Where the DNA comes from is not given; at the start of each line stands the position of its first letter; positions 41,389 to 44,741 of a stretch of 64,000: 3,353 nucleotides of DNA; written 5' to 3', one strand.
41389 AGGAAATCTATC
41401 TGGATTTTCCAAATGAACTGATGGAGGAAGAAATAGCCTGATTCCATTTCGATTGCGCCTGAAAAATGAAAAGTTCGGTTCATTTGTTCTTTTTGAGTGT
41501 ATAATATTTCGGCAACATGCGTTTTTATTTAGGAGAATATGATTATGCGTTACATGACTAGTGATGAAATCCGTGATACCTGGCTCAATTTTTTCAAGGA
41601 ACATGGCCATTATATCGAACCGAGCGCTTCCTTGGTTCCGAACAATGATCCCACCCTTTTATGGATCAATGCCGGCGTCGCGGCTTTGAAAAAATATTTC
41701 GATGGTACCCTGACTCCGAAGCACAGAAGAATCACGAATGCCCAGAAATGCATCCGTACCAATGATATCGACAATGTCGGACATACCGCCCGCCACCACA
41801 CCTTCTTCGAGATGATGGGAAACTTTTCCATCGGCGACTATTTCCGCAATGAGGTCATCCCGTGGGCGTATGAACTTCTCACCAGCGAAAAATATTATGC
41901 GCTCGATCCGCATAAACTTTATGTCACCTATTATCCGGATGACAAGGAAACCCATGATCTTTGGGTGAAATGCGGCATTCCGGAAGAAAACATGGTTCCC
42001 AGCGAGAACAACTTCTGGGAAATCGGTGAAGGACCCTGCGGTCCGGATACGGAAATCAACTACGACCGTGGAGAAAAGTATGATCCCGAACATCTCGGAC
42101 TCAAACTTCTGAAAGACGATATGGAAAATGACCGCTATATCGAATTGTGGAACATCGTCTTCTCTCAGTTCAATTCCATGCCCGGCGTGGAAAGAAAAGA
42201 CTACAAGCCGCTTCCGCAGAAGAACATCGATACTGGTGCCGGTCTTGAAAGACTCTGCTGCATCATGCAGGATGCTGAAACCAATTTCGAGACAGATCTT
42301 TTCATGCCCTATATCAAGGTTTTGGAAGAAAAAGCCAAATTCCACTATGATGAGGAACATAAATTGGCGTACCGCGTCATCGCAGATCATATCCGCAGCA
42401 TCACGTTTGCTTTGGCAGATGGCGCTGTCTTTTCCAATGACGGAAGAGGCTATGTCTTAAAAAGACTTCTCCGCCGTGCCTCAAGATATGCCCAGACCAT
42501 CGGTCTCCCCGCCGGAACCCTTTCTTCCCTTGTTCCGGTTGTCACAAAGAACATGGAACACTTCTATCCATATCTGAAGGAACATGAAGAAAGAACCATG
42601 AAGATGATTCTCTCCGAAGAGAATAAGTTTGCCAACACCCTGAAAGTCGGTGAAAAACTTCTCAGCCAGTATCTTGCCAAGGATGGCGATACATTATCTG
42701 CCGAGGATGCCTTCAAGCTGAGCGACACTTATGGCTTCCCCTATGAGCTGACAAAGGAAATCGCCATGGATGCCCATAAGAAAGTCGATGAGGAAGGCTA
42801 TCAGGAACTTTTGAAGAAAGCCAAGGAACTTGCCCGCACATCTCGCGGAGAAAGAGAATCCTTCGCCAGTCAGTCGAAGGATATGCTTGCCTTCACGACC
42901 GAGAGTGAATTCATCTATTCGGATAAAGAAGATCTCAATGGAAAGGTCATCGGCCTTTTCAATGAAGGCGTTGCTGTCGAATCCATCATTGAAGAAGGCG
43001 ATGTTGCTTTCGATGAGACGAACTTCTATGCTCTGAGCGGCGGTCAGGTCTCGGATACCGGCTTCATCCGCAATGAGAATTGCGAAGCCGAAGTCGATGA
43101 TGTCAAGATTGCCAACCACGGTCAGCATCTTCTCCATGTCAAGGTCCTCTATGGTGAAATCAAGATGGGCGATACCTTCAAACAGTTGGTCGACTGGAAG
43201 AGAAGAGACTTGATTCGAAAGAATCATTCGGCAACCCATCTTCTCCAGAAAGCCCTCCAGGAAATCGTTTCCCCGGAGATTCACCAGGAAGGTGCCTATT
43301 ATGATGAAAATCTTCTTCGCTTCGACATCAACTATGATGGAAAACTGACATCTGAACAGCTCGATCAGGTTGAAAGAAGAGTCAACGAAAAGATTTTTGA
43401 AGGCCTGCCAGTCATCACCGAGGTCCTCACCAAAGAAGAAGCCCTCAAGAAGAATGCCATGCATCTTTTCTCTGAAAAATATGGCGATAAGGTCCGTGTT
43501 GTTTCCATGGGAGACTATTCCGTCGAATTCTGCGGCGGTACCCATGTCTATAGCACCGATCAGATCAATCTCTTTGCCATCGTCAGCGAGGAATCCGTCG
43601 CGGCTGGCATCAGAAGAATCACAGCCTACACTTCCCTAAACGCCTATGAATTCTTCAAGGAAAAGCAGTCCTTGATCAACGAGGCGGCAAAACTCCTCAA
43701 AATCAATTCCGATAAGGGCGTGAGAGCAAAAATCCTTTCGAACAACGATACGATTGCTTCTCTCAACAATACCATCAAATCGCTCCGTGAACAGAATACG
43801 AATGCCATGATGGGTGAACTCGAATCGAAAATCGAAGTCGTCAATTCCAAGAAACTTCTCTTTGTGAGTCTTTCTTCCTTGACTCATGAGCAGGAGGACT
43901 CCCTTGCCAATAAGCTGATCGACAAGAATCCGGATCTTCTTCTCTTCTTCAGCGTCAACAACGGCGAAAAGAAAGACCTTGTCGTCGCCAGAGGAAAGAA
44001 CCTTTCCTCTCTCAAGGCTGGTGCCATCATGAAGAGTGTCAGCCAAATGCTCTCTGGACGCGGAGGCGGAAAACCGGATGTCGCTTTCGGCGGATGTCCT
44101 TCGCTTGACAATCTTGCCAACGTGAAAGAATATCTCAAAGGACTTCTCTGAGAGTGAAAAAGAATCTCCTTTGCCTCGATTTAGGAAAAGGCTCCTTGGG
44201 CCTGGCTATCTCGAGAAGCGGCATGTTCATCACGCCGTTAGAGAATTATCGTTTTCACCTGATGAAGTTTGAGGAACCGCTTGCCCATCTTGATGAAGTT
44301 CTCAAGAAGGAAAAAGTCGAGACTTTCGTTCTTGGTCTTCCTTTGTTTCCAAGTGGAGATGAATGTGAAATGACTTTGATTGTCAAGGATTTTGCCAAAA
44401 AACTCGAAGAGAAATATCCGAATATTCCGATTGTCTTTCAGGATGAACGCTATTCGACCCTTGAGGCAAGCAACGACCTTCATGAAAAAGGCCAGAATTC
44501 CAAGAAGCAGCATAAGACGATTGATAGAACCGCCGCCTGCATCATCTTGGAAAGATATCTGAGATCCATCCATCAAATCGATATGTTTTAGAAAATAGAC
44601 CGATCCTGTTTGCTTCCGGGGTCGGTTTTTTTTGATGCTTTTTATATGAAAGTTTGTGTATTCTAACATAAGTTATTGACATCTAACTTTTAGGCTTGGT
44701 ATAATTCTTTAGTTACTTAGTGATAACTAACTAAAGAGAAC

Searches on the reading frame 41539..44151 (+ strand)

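Call 12: search_protein_families(library=pfam, proteins=[window:41539-44151:+], max_evalue=0.001)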
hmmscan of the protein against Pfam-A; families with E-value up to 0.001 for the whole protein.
window:41539-44151:+ (870 aa): 3 families
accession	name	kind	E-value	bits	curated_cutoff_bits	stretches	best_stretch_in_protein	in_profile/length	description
PF01411.24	tRNA-synt_2c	-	4.9e-179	596.9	30.3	1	10-555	1-552/552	tRNA synthetases class II (A)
PF07973.19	tRNA_SAD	-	3.2e-17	62.6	24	1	652-694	1-43/44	Threonyl and Alanyl tRNA synthetase second additional domain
PF02272.25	DHHA1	-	1.1e-08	35.9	25.9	1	779-867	11-97/102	DHHA1 domain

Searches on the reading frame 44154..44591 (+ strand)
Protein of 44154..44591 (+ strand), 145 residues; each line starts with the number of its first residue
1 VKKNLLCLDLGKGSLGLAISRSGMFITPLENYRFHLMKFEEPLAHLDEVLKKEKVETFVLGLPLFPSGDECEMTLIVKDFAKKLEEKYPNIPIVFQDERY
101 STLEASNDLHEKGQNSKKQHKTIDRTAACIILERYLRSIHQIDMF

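Call 12: search_protein_families(library=pfam, proteins=[window:44154-44591:+], max_evalue=0.001)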
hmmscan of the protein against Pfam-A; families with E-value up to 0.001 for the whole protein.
window:44154-44591:+ (145 aa): 1 family
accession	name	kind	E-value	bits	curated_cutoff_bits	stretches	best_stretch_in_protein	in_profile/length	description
PF03652.20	RuvX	-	3.9e-32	111.9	29.2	1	4-137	2-133/134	Holliday junction resolvase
